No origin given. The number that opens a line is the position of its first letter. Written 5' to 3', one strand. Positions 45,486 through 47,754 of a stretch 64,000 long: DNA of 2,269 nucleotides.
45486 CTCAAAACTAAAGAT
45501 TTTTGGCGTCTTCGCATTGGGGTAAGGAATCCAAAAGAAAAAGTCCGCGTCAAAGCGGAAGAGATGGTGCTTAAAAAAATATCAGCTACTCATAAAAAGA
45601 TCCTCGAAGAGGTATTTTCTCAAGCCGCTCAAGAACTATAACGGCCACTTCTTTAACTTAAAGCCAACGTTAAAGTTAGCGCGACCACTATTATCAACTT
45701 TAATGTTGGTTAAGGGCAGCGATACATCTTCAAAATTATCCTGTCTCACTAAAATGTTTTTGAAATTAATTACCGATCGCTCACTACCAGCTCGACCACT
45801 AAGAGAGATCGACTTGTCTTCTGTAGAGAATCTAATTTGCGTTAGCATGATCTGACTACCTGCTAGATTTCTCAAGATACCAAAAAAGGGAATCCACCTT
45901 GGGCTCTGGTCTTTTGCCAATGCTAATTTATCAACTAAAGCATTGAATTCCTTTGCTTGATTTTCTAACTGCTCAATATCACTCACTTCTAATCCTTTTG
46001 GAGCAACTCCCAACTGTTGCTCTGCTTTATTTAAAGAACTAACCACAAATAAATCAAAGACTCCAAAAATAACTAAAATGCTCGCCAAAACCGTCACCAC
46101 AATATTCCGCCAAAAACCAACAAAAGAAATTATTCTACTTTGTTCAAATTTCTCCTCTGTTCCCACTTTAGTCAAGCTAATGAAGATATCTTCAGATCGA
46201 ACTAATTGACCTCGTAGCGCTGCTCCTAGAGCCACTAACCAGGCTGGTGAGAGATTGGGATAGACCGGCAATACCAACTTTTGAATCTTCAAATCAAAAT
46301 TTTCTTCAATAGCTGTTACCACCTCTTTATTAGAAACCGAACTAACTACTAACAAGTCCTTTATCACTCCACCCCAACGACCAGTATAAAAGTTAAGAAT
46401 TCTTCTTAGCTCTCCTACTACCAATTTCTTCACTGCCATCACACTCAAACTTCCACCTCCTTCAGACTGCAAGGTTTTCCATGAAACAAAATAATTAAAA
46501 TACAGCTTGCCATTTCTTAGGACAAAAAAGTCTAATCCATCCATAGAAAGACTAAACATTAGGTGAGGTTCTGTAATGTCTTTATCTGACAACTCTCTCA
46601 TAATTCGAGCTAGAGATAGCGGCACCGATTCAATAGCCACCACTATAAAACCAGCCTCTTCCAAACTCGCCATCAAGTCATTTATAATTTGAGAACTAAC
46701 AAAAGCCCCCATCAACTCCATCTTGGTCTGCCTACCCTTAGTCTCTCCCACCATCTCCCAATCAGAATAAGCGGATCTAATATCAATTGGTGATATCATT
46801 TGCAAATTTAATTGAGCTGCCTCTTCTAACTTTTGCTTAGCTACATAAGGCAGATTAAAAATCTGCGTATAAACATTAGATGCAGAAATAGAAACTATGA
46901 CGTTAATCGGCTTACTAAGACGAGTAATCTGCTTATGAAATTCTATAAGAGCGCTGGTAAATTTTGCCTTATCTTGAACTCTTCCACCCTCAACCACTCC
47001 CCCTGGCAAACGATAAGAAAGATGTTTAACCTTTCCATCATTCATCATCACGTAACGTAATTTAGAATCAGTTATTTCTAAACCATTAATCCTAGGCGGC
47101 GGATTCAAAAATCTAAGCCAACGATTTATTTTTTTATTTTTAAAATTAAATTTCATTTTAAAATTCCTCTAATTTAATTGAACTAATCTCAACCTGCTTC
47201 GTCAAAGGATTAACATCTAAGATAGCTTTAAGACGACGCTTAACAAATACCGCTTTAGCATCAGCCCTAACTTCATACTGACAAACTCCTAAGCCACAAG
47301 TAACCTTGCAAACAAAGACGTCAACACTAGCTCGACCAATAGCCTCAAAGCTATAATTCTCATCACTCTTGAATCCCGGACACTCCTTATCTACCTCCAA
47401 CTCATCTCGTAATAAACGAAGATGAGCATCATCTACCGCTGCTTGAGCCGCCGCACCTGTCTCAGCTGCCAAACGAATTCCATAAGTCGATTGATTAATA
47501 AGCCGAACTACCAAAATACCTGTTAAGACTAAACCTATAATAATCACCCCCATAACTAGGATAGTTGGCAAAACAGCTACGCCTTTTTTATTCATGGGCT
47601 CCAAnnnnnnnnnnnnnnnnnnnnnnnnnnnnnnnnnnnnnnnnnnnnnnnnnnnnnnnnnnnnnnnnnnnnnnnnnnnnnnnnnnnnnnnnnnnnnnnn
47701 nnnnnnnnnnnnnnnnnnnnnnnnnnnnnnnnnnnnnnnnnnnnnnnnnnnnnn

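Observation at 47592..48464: Secreted protein with three GW(A)W-x3-IGWISF repeats inside the type IV pilus operon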

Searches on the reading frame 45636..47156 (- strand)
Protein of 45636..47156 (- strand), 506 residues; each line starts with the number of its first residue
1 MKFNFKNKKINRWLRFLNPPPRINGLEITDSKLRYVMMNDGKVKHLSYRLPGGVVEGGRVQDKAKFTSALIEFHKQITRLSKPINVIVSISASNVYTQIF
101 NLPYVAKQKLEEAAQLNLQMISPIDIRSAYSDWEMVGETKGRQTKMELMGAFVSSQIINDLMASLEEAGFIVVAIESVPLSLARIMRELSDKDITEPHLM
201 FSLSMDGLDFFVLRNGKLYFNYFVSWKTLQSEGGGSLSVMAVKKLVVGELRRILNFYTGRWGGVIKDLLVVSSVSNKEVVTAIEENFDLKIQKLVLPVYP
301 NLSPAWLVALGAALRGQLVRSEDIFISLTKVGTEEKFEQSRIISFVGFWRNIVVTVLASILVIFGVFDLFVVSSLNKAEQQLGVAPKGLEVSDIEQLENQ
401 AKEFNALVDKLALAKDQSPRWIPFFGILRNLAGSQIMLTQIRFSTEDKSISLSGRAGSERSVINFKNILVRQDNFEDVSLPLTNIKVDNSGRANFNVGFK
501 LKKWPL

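Call 3: search_protein_families(library=pfam, proteins=[window:45636-47156:-], max_evalue=1)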
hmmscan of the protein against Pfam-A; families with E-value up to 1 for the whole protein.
window:45636-47156:- (506 aa): 3 families
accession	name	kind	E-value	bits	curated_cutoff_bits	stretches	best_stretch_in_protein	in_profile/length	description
PF11104.14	PilM_2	-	5.9e-07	29.2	27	1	48-220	29-204/340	Type IV pilus assembly protein PilM;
PF05137.18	PilN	-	0.00062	20.2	22.8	1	434-500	12-77/78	Fimbrial assembly protein (PilN)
PF14226.12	DIOX_N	-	0.2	12.8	27.3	0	155-191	15-51/117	non-haem dioxygenase in morphine synthesis N-terminal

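Call 4: search_protein_families(library=ncbifam, proteins=[window:45636-47156:-], max_evalue=1)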
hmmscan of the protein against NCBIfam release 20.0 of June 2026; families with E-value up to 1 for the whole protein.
window:45636-47156:- (506 aa): 3 families
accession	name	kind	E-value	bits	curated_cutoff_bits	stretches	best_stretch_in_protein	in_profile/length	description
NF045709.1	Amuc_1101_fam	equivalog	4.2e-06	25.9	650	1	68-201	56-183/608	Amuc_1101 family PilM-like pilus complex protein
TIGR01175.1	pilM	subfamily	4.4e-06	25.9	133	1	25-217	7-209/348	type IV pilus assembly protein PilM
NF046082.1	assoc_w_XrtX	equivalog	0.039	13.7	75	1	349-385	2-38/147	XrtX-associated membrane protein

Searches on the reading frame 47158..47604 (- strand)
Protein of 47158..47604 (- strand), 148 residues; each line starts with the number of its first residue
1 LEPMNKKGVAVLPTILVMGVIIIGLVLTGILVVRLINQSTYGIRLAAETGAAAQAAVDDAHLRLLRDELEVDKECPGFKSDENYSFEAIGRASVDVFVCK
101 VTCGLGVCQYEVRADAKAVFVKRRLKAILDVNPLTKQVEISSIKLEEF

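Call 3: search_protein_families(library=pfam, proteins=[window:47158-47604:-], max_evalue=1)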
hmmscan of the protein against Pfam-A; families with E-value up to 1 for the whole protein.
window:47158-47604:- (148 aa): 1 family
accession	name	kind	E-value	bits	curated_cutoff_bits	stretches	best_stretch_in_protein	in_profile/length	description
PF02203.21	TarH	-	0.014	15.7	25.2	1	15-73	12-70/177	Tar ligand binding domain homologue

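Call 4: search_protein_families(library=ncbifam, proteins=[window:47158-47604:-], max_evalue=1)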
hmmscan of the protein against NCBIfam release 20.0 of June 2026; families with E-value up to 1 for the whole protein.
window:47158-47604:- (148 aa): 0 families

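Call 61: search_protein_families(library=pfam, proteins=[window:47158-47595:-], max_evalue=0.1)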
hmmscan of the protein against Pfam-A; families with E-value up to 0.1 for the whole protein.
window:47158-47595:- (145 aa): 1 family
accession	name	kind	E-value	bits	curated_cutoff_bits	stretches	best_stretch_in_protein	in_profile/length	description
PF02203.21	TarH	-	0.013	15.8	25.2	1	12-70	12-70/177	Tar ligand binding domain homologue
